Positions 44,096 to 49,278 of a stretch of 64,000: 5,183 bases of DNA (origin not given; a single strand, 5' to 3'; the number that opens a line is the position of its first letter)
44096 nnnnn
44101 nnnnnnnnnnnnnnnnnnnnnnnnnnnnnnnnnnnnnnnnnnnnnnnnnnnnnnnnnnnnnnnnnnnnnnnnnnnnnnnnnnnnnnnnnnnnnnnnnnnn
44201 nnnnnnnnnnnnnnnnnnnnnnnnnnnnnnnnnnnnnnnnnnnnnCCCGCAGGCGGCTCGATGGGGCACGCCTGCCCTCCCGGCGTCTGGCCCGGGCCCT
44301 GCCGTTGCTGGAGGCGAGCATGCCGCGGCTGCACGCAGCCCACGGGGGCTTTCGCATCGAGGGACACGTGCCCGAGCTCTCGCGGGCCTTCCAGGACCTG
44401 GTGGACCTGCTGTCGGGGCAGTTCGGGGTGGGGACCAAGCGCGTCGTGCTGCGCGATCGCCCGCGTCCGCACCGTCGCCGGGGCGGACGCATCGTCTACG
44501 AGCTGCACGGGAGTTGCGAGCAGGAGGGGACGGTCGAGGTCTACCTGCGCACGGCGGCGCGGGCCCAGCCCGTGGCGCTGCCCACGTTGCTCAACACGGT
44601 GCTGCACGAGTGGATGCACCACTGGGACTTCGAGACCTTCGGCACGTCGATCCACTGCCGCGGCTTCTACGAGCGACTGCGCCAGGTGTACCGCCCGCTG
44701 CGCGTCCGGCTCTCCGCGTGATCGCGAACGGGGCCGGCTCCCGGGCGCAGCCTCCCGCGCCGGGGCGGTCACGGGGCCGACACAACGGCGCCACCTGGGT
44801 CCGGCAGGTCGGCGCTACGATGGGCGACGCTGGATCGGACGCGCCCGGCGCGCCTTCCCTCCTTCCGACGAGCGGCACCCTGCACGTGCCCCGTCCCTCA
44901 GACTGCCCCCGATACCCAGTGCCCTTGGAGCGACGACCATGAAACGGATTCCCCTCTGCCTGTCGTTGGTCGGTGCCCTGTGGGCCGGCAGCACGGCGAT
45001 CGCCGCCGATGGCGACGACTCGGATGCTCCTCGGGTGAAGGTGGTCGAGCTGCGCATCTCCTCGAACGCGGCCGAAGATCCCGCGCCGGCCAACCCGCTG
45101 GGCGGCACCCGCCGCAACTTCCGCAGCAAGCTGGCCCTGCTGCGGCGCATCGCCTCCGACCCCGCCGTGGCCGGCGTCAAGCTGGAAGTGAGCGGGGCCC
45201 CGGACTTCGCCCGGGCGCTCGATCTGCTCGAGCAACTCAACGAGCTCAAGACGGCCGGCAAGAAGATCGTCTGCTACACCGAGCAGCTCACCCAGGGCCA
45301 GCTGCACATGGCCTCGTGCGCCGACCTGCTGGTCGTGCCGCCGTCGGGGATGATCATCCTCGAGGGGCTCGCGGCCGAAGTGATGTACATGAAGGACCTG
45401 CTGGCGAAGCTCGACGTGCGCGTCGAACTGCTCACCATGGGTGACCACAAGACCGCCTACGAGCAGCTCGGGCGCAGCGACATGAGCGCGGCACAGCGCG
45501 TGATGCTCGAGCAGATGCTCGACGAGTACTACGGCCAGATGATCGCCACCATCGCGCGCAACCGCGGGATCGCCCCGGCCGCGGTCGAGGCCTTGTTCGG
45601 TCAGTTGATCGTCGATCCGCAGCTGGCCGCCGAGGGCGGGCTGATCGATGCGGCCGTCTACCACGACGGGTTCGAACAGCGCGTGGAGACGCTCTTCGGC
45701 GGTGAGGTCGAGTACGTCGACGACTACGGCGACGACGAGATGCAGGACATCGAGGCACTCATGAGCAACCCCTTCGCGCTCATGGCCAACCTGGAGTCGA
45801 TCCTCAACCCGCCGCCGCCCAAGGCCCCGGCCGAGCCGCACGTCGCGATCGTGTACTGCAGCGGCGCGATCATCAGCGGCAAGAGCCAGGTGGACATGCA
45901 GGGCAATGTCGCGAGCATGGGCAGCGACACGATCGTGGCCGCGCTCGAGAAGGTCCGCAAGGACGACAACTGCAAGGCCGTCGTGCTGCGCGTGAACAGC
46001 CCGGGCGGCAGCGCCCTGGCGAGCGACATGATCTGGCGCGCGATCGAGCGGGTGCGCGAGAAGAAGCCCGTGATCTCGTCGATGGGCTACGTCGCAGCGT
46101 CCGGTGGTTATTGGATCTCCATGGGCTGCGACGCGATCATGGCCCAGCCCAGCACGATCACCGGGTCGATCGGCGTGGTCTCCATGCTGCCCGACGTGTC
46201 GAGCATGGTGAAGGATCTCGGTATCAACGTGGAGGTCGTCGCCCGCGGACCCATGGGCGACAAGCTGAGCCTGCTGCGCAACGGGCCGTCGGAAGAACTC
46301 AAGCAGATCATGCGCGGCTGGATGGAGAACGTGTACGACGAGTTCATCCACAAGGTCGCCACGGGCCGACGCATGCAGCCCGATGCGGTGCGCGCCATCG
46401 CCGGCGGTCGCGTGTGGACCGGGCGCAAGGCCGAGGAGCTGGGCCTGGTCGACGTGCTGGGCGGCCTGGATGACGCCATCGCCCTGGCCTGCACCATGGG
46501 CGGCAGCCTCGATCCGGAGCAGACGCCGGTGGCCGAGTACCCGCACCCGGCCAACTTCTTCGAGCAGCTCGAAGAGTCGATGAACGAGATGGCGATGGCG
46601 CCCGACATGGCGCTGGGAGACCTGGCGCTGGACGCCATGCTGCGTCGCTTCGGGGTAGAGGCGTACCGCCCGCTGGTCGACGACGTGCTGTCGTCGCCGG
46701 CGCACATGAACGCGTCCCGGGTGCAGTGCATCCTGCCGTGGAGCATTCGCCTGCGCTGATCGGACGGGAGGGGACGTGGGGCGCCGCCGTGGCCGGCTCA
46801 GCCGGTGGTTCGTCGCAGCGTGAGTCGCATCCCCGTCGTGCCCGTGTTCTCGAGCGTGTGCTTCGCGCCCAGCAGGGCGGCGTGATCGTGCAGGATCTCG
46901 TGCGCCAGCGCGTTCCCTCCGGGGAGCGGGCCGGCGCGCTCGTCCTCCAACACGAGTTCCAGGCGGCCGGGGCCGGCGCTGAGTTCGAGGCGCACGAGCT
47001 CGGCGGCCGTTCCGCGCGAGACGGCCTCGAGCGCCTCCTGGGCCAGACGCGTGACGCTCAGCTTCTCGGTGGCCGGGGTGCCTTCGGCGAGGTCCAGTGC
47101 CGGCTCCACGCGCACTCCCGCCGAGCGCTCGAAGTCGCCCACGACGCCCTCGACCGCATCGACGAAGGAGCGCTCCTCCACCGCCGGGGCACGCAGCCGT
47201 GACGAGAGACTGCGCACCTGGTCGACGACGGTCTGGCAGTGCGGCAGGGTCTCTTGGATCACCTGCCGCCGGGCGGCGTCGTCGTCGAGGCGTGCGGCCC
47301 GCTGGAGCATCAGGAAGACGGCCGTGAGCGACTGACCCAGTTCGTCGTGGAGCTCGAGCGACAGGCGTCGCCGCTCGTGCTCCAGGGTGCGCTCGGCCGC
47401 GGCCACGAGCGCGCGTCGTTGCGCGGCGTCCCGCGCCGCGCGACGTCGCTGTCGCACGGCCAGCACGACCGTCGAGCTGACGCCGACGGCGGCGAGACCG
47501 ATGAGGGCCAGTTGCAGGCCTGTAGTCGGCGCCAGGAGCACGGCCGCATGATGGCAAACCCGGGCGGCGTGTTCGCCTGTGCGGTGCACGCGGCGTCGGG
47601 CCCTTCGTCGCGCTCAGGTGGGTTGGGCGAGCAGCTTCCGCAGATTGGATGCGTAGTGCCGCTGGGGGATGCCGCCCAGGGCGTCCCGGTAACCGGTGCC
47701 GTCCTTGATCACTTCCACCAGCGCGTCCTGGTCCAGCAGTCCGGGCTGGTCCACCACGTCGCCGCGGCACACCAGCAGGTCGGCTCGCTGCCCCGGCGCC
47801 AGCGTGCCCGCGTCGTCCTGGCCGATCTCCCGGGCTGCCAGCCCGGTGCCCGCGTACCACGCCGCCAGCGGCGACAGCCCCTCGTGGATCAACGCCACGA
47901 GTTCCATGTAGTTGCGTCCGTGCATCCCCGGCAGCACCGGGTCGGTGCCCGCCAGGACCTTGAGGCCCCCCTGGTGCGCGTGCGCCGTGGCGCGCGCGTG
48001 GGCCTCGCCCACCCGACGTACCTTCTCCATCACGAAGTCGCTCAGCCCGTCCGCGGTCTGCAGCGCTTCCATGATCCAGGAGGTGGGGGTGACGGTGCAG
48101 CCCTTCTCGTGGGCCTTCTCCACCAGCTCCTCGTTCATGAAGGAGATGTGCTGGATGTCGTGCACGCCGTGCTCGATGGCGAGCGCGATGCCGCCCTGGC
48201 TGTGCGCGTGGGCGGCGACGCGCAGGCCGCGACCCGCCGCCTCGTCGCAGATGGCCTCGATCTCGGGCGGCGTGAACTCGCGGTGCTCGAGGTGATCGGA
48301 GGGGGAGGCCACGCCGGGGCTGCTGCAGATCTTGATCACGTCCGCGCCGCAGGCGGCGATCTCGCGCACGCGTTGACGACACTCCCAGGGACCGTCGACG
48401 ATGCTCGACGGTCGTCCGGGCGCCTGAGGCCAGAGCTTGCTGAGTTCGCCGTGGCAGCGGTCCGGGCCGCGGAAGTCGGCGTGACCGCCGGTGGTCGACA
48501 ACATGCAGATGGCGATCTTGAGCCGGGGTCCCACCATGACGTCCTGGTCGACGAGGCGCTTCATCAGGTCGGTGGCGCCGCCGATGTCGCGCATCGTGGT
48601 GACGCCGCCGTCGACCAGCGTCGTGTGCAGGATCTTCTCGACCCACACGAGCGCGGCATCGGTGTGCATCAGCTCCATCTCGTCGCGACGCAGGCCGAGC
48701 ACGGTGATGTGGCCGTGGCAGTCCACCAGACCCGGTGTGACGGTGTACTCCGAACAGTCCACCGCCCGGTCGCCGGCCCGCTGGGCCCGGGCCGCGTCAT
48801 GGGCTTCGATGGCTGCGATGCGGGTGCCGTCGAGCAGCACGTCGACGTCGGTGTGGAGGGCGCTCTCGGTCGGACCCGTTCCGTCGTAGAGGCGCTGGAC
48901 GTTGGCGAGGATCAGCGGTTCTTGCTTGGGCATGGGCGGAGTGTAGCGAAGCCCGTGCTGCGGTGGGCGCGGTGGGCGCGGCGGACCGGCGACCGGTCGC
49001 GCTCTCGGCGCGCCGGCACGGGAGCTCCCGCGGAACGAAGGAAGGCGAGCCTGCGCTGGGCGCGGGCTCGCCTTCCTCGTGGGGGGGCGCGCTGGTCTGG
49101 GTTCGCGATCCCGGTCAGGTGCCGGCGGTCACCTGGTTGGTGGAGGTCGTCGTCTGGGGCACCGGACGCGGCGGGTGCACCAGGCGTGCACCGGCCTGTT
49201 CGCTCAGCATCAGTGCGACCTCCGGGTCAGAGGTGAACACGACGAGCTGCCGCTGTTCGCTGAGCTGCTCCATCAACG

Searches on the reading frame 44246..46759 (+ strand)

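Call 35: search_protein_families(library=pfam, proteins=[window:44246-46759:+], max_evalue=0.001)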
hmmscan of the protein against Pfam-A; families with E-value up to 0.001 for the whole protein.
window:44246-46759:+ (837 aa): 4 families
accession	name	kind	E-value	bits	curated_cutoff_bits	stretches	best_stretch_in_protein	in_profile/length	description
PF01343.23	Peptidase_S49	-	4.7e-66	221.9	24.9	2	603-747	3-146/154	Peptidase family S49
PF00574.28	CLP_protease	-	1.4e-05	25.5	20.2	1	546-628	16-96/182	Clp protease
PF25145.1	NfeD1b_N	-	0.00061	19.9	40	0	572-645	27-98/189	NfeD1b, N-terminal domain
PF01972.22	SDH_protease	-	0.00071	19.1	31.3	0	567-643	82-156/286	ClpP-like SDH-type serine proteinase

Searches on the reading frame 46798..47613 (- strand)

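Call 35: search_protein_families(library=pfam, proteins=[window:46798-47613:-], max_evalue=0.001)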
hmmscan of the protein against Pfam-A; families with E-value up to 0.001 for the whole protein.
window:46798-47613:- (271 aa): 1 family
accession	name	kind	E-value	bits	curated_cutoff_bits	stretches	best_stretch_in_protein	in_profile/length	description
PF07730.19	HisKA_3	-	1.6e-10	41.8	24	1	80-144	1-66/68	Histidine kinase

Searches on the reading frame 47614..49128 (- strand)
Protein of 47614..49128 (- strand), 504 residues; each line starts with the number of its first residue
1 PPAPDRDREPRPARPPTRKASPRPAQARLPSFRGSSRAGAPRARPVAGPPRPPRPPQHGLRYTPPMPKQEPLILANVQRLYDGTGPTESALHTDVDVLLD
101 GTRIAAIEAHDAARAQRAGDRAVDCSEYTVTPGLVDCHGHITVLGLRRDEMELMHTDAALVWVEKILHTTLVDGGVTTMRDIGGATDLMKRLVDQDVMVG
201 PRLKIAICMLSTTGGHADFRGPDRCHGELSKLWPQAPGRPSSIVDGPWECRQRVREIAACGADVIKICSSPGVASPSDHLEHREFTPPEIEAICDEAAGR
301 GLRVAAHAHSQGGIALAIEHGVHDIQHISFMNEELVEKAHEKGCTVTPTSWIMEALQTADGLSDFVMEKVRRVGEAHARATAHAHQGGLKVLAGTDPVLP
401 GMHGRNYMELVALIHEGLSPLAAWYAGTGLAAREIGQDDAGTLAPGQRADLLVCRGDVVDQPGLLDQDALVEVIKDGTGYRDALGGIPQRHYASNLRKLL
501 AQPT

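Call 35: search_protein_families(library=pfam, proteins=[window:47614-49128:-], max_evalue=0.001)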
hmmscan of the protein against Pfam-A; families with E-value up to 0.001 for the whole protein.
window:47614-49128:- (504 aa): 2 families
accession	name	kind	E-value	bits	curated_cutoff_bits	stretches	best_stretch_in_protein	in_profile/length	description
PF01979.26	Amidohydro_1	-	8.6e-29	101.3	25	1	129-460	1-321/345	Amidohydrolase family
PF07969.17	Amidohydro_3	-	7.8e-13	49.1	29.7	1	283-477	257-468/472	Amidohydrolase family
